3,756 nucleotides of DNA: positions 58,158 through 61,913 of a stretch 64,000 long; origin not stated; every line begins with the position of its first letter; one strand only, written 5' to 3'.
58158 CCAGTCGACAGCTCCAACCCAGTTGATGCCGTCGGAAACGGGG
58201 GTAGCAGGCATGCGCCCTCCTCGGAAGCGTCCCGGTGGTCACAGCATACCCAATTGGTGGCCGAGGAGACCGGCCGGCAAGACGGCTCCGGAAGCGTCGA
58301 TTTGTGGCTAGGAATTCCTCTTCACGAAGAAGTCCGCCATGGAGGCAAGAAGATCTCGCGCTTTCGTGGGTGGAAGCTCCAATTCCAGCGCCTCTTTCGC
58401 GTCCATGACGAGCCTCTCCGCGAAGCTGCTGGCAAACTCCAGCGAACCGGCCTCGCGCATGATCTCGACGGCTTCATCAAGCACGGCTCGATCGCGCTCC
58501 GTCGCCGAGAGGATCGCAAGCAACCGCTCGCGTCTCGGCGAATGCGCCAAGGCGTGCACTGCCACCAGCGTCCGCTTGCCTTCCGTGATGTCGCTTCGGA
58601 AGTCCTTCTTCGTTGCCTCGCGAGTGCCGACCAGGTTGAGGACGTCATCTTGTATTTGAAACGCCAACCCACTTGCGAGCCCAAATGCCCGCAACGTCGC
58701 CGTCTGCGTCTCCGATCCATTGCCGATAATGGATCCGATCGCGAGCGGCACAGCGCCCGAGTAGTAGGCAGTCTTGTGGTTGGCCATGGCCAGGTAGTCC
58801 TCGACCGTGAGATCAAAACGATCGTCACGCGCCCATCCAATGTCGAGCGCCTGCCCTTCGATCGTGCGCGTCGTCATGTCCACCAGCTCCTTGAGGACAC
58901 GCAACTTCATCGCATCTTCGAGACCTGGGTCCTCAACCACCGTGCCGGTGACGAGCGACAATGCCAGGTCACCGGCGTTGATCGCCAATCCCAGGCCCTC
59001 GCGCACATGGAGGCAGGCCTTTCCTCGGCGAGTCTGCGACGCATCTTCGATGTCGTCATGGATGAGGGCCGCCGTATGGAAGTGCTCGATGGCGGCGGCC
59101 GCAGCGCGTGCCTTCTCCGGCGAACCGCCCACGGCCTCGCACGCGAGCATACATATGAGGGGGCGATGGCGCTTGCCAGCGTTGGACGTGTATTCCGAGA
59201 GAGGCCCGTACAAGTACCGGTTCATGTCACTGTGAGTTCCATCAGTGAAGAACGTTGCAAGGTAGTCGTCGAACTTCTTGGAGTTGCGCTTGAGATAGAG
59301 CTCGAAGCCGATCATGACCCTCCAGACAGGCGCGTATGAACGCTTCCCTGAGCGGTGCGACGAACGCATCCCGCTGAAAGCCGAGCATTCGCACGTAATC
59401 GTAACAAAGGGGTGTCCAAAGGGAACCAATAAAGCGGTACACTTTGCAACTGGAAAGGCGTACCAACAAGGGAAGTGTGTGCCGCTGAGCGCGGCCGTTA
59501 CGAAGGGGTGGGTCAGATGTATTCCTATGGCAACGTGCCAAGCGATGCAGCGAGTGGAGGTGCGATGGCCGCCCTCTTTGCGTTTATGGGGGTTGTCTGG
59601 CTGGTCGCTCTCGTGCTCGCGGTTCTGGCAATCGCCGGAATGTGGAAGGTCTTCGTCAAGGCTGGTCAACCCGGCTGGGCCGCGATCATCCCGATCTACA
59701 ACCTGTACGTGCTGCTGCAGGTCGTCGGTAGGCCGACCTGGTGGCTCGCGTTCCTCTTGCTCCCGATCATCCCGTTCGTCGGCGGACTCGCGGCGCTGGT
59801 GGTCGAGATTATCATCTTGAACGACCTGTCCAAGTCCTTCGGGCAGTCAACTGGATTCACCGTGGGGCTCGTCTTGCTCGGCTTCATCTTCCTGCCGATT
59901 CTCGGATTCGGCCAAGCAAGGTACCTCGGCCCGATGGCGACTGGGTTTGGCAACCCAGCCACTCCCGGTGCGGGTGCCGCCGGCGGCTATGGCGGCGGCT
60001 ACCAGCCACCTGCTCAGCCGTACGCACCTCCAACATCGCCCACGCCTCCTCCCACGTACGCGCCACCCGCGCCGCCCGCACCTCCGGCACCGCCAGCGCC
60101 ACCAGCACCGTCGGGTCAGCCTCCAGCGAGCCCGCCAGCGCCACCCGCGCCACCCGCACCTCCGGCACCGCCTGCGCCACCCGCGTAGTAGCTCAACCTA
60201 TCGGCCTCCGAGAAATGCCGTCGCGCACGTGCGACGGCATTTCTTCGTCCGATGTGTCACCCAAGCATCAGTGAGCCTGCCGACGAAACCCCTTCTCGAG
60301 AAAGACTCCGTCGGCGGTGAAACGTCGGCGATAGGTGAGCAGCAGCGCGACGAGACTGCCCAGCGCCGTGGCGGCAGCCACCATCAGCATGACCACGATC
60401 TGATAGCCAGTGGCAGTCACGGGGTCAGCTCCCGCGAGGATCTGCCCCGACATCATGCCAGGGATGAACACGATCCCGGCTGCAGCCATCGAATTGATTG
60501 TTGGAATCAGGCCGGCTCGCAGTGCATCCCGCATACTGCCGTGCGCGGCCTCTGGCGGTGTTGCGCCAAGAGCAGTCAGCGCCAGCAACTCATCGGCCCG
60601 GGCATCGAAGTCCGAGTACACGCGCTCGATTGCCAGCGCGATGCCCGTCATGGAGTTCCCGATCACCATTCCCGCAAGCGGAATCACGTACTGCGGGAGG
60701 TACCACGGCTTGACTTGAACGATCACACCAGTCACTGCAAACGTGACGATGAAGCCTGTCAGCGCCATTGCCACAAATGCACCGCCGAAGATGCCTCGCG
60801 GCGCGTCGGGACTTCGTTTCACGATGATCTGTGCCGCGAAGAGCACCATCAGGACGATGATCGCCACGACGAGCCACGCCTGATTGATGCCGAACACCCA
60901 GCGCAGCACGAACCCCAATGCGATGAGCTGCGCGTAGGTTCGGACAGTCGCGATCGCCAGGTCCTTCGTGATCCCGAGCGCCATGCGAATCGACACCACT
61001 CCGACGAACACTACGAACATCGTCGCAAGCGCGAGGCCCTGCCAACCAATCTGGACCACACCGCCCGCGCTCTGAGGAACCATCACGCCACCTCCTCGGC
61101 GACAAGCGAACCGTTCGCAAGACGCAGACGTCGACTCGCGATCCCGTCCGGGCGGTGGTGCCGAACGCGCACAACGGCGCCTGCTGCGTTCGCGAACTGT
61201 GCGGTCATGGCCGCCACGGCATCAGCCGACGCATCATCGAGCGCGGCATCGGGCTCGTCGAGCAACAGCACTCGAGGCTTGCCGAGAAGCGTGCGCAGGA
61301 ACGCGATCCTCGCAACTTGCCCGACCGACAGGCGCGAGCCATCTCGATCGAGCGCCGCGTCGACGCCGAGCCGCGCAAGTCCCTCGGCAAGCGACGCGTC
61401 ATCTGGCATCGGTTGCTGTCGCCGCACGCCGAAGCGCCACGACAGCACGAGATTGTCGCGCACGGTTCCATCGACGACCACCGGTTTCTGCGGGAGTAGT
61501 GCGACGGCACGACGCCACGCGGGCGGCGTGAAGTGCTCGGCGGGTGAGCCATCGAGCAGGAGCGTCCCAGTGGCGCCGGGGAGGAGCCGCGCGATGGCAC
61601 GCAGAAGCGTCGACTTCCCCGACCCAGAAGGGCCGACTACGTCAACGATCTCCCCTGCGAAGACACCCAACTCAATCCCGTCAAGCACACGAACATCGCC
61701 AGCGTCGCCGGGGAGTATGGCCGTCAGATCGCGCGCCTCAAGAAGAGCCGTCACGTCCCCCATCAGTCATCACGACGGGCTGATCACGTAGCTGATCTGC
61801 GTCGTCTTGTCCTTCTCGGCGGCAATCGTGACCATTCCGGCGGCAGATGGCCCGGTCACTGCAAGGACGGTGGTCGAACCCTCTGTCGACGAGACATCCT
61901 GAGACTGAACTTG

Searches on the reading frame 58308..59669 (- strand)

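Call 60: search_protein_families(library=pfam, proteins=[window:58308-59669:-], max_evalue=0.001)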
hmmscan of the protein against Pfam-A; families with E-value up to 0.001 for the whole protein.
window:58308-59669:- (453 aa): 1 family
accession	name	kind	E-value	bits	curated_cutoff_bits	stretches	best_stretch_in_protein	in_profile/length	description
PF00348.22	polyprenyl_synt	-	6e-64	216.1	27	1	152-404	3-251/251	Polyprenyl synthetase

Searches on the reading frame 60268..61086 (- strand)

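Call 60: search_protein_families(library=pfam, proteins=[window:60268-61086:-], max_evalue=0.001)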
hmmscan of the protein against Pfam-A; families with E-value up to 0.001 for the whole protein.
window:60268-61086:- (272 aa): 1 family
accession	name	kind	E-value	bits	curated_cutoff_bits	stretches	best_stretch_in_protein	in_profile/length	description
PF03649.18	UPF0014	-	2.1e-81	273.3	22.6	1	15-256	1-242/242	Uncharacterised protein family (UPF0014)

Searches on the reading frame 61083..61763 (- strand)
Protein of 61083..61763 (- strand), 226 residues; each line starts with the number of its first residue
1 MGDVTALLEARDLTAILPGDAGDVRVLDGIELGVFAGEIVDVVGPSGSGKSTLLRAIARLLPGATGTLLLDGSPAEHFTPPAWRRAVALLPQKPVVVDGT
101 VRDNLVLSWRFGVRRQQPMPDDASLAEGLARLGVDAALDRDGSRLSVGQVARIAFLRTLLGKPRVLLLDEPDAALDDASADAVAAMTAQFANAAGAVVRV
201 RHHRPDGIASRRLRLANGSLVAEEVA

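Call 60: search_protein_families(library=pfam, proteins=[window:61083-61763:-], max_evalue=0.001)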
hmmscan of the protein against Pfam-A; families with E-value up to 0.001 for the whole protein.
window:61083-61763:- (226 aa): 6 families
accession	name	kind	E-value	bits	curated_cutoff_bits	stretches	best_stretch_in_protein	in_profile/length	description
PF00005.33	ABC_tran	-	2.8e-26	93.2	25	1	27-172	1-136/137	ABC transporter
PF13191.12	AAA_16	-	2e-08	35.4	32.6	1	37-188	22-157/167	AAA ATPase domain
PF13304.12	AAA_21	-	4.3e-07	30.7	27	1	42-68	4-33/304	AAA domain, putative AbiEii toxin, Type IV TA system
PF13555.12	AAA_29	-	2e-05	24.6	27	1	40-65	25-50/61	P-loop containing region of AAA domain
PF02463.25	SMC_N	-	2e-05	24.5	40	0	35-61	22-48/220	RecF/RecN/SMC N terminal domain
PF13401.12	AAA_22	-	0.00037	21.3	27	0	42-175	10-96/130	AAA domain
